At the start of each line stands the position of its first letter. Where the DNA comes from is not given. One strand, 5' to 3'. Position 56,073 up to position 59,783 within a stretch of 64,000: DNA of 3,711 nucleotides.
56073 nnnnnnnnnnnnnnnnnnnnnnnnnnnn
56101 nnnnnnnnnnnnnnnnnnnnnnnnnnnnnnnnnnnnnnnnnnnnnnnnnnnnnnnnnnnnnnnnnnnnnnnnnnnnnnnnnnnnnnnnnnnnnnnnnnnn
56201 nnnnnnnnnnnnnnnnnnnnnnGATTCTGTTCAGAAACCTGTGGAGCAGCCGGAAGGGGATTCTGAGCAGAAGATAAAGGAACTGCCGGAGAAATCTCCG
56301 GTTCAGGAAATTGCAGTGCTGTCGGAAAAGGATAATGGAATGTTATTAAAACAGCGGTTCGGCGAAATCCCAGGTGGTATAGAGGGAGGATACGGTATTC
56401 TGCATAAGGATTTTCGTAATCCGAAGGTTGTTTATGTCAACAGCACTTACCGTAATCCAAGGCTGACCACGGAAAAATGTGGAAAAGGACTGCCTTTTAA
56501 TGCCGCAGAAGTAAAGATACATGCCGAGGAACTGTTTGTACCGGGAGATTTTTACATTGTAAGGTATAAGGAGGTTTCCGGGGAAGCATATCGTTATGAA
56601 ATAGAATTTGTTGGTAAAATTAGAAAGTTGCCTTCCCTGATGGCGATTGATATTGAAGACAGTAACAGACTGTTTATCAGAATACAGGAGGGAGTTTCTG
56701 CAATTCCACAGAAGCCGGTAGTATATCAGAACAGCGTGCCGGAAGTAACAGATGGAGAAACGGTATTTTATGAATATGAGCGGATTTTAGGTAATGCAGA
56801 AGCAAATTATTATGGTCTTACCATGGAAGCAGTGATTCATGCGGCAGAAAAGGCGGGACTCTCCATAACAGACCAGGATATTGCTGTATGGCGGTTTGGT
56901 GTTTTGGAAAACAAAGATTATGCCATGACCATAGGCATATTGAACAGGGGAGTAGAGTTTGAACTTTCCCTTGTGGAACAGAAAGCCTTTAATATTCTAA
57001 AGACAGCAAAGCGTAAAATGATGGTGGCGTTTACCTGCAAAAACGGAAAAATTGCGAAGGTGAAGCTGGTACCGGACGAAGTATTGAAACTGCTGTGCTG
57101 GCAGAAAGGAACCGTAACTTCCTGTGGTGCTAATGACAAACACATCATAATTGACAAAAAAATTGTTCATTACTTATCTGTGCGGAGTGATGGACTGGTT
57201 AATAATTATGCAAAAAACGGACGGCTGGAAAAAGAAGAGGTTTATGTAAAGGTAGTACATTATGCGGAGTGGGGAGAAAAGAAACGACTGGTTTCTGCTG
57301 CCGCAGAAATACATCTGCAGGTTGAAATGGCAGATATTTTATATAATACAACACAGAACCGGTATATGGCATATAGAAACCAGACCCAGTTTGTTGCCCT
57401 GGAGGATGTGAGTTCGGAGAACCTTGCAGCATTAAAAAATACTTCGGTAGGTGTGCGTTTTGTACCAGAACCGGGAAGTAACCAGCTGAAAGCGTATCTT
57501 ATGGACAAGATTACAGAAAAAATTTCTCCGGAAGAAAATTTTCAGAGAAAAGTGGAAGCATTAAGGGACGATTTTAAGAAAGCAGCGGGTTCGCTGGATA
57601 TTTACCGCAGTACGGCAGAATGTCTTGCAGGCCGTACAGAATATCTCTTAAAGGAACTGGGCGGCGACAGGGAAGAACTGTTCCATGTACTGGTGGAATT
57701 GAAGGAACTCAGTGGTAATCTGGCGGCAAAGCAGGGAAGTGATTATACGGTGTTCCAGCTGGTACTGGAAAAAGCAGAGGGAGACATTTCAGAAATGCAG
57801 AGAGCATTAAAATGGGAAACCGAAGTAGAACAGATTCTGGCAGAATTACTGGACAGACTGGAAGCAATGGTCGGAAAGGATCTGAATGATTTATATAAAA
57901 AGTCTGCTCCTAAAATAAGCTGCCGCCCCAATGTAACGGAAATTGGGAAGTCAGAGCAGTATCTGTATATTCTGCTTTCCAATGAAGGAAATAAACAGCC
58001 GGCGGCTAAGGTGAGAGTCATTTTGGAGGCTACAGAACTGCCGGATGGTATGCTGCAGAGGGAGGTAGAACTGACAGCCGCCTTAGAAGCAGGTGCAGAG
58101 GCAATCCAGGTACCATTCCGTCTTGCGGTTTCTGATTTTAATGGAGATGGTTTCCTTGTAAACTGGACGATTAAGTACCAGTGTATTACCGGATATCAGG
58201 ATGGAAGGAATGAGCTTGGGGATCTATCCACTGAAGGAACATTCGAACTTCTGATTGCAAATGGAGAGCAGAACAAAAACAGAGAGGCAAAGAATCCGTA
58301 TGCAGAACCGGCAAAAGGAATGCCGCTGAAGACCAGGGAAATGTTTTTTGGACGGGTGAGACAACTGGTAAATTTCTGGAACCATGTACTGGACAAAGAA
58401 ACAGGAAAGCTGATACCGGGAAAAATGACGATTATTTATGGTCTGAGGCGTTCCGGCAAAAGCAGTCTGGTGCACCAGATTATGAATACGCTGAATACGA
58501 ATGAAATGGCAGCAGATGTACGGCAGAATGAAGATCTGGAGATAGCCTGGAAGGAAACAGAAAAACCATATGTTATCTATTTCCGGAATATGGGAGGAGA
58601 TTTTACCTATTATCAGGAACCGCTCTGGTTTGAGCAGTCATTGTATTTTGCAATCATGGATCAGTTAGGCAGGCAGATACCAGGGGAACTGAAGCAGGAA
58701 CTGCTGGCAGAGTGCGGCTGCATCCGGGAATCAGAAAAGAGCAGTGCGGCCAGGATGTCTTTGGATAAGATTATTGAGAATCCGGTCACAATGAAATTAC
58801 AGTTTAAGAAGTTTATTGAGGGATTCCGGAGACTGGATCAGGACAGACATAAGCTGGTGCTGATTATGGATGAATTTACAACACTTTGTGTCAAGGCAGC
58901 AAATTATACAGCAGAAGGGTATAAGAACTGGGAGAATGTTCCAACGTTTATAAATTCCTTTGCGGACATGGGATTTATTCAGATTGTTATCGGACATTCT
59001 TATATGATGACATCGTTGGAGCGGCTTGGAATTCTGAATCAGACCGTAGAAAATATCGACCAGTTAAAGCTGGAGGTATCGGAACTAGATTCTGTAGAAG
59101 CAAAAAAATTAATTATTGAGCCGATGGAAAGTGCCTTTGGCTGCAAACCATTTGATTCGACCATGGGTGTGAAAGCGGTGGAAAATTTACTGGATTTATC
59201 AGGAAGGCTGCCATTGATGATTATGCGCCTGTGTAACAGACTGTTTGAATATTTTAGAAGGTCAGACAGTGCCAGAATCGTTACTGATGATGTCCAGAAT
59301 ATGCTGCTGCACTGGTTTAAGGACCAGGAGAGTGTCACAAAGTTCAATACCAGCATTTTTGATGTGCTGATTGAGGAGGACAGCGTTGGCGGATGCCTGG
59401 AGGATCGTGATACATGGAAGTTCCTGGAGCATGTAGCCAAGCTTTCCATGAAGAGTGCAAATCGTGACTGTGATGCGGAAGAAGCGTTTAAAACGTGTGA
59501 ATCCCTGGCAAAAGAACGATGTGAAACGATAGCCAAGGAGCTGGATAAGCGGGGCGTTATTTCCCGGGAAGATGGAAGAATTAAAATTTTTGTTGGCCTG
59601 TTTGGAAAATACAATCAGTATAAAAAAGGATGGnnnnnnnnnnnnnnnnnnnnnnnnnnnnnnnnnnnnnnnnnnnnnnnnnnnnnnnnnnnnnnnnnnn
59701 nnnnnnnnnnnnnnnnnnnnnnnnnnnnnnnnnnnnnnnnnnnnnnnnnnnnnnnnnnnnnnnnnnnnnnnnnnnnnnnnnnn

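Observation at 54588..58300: Giant protein N-terminus looks like an array of Sm/SH3-like and cold-shock-like small beta-barrels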

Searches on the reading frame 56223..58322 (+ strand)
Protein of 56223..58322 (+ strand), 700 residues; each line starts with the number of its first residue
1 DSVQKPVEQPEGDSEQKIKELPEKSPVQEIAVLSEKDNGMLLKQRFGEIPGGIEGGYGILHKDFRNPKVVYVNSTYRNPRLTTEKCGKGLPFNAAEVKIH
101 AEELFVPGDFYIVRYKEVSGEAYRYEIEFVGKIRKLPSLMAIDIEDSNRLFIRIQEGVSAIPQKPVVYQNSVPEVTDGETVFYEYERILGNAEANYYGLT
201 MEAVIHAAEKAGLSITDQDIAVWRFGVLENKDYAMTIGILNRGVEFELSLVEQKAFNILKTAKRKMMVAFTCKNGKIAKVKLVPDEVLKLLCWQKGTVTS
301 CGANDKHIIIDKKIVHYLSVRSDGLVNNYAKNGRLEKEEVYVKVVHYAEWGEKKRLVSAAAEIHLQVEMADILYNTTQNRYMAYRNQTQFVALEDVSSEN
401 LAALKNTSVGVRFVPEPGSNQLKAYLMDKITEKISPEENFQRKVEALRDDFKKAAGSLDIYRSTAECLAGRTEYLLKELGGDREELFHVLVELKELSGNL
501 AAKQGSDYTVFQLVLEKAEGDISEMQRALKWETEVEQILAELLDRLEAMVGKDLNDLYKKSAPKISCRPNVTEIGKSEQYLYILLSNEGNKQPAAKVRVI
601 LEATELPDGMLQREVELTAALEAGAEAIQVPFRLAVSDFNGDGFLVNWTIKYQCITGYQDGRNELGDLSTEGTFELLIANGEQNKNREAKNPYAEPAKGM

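Call 59: predict_structure(alignment_id=A4)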
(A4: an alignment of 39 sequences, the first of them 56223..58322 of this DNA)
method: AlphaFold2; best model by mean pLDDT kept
length: 700 residues; sequences in the alignment: 39
mean_pLDDT: 84.2   pTM: 0.51
mean pLDDT of the five models: 84.2, 83.8, 83.2, 82.9, 82.7
residues with pLDDT >= 90: 386; 70-90: 210; 50-70: 46; < 50: 58
segments of 3 or more residues with pLDDT < 50: 1-45, 158-165, 430-433
pLDDT, mean of each block of 10 residues (from residue 1): 33 31 34 37 50 82 76 87 80 82 72 86 81 81 80 61 52 94 91 89 89 88 96 86 94 94 90 96 96 97 89 96 94 96 97 93 97 92 92 85 94 91 83 62 82 91 88 60 77 93 91 96 92 84 95 97 97 94 96 97 95 96 92 94 96 96 96 94 63 79
secondary structure, 60 per line:
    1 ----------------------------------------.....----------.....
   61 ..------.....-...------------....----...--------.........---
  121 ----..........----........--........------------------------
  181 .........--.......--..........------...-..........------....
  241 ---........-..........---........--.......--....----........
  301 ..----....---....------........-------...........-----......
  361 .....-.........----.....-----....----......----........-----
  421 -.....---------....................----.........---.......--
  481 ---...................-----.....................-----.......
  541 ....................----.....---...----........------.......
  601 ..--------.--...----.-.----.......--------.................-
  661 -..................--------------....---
elements in order (helices of 4 or more, strands of 3 or more residues): E41-45 E56-62 E69-73 E75-77 E90-93 E98-100 E109-117 E125-134 E139-146 E149-156 E181-189 E192-198 H201-210 E221-230 E237-240 E244-247 H253-262 E266-273 E276-282 H285-288 E293-302 E307-310 E314-317 H324-331 E339-349 E355-365 E367-375 E380-384 E390-393 H398-403 E408-415 E422-426 H436-455 H460-468 H472-478 H484-502 H508-528 H534-560 E565-569 E573-575 E580-587 E594-602 E614-616 E628-634 E643-659 E662-679 H694-697
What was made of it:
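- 56223..56372 (+): Acidic, low-confidence linker (aa 546-595). pLDDT below 50 for model residues 1-45 (call 59).
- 57093..57503 (+): M13 and M14, two further OB-like barrels (aa 836-910 and 911-972). M12-M14 together form the second conserved block of the family. Predicted b1-b3, helix, b4-b5 order at pLDDT above 90 (call 59).
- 57528..57902 (+): Helical region, six helices (aa 981-1105). AF2 helices (call 59).
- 57915..58259 (+): Ig-like beta-sandwich (aa 1110-1224). AF2 strands, pLDDT above 90 (call 59).
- Checked: The helical stretch (predicted helices aa 981-1105) and the beta-sandwich (aa 1110-1224) are also present (call 59).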

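Call 63: fold_search(model_id=the predicted structure, library=pdb)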
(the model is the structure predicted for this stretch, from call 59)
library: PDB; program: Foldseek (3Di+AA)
matches with E <= 10: 1059; with E <= 0.001: 4
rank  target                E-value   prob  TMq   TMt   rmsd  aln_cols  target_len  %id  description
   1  9zfo_S                3.4e-05  1.00  0.13  0.18  15.4       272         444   13  Cryo-EM Structure of Human STAT2-USP18-ISG15 Complex (released 2026-03-18)
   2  7znn_D                2.5e-04  1.00  0.15  0.20  14.0       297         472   13  Cryo-EM structure of RCMV-E E27 bound to human DDB1 (deltaBPB) and full-length rat STAT2 (released 2022-11-09)
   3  6mbw_A                2.7e-04  0.98  0.12  0.15  20.5       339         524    9  Structure of Transcription Factor (released 2019-06-19)
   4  6vbu_1                4.2e-04  0.60  0.13  0.16  24.3       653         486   10  Structure of the bovine BBSome complex (released 2020-01-29)
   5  1bg1_A                1.9e-03  0.90  0.14  0.16  17.5       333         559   12  TRANSCRIPTION FACTOR STAT3B/DNA COMPLEX (released 1999-01-13)
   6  5a1u_E                2.2e-03  0.84  0.10  0.08  21.3       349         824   10  The structure of the COPI coat triad (released 2015-07-08)
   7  7tva_A                2.4e-03  0.94  0.13  0.15  20.5       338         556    9  Stat5a Core in complex with AK2292 (released 2023-02-15)
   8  6xt9_A                7.6e-03  0.28  0.11  0.13  24.0       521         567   12  Subunits BBS 1,4,8,9,18 of the human BBSome complex (released 2020-01-29)
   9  5m52_A                8.0e-03  0.72  0.12  0.05  23.7       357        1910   10  Crystal structure of yeast Brr2 full-lenght in complex with Prp8 Jab1 domain (released 2016-12-07)
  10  5wb2_A                8.8e-03  0.60  0.11  0.16  18.6       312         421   12  US28 bound to engineered chemokine CX3CL1.35 and nanobodies (released 2018-06-13)
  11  8sgj_A                1.0e-02  0.44  0.09  0.09  26.8       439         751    8  Cryo-EM structure of human NCX1 in apo inactivated state (released 2023-10-11)
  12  8e27                  1.1e-02  0.08  0.08  0.08  31.8       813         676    9  RNA-free Human Dis3L2 (released 2023-03-01)
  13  3rfz_C                1.2e-02  1.00  0.12  0.33   5.6       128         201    9  Crystal structure of the FimD usher bound to its cognate FimC:FimH substrate (released 2011-06-01)
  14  7kzp_O                1.3e-02  0.20  0.12  0.12  28.2       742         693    9  Structure of the human Fanconi anaemia Core complex (released 2021-03-10)
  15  2vo8                  1.4e-02  1.00  0.12  0.46   7.2       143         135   13  Cohesin module from Clostridium perfringens ATCC13124 family 33 glycoside hydrolase. (released 2008-09-02)
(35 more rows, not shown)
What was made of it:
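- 57528..57902 (+): Foldseek best hits are the STAT coiled-coil plus Ig-like unit (call 63).
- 57915..58259 (+): Foldseek hits to FimC/Caf1M chaperones, C3 MG domain and cohesin with probability 0.97-1.0 (call 63).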

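Call 93: search_solved_structures(query=A4, max_evalue=5)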
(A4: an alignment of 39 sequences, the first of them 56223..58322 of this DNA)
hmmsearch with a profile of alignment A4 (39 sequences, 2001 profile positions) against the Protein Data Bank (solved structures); distinct sequences matched with E-value up to 5: 29.
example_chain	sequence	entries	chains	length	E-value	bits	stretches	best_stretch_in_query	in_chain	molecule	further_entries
4a54_A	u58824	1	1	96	0.0061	17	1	408-465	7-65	EDC3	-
4a53_A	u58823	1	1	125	0.008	16.6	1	408-471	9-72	EDC3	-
3cmu_A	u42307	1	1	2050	0.15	12.4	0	1622-1651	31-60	Protein recA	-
3cmt_A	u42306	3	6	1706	0.15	12.4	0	1622-1651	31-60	Protein recA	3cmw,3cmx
2kcm_A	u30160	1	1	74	0.23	11.7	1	460-514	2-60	Cold shock domain family protein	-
9lns_A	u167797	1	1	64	0.26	11.6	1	1346-1407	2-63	dAIT17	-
6tfl_A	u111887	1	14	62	0.31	11.3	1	184-228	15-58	RNA-binding protein Lsm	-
6znp_A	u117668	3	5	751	0.32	11.3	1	413-501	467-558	Uncharacterized ATP-dependent helicase YprA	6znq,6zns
3a0j_A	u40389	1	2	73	0.33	11.2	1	459-524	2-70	Cold shock protein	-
2i5l_X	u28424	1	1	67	0.39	11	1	458-519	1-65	Cold shock protein cspB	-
3cmv_A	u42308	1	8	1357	0.4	11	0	1622-1651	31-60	Protein recA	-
1g6p_A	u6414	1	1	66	0.4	10.9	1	460-516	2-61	COLD SHOCK PROTEIN TMCSP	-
1mjc_A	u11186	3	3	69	0.46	10.8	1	459-511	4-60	MAJOR COLD-SHOCK PROTEIN 7.4 | PROTEIN (COLD-SHOCK PROTEIN A) | Cold shock protein CspA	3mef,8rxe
2l15_A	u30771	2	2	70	0.46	10.8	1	459-511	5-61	Cold shock protein CspA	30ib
1c9o_A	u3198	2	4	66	0.48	10.7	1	459-514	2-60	COLD-SHOCK PROTEIN | Cold shock protein cspB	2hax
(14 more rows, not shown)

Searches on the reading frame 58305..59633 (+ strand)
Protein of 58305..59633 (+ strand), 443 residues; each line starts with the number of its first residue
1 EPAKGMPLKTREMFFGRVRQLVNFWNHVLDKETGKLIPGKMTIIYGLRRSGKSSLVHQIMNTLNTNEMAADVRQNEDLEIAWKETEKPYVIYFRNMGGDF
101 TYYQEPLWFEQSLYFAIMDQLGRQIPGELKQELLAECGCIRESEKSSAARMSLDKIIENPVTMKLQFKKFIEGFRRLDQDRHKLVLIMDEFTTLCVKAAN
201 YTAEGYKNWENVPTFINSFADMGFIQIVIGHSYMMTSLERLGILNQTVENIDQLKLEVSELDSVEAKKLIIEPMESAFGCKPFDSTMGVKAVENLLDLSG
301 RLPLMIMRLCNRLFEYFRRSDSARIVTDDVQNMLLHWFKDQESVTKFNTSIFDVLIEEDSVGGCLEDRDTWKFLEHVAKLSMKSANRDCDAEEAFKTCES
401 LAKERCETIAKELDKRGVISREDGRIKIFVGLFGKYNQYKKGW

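Call 58: search_solved_structures(query=window:58305-59633:+, max_evalue=1)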
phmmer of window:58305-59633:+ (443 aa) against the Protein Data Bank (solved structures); distinct sequences matched with E-value up to 1: 1.
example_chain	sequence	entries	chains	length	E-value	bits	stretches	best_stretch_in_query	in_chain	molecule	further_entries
2fna_A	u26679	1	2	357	0.032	16.7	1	31-78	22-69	Conserved hypothetical protein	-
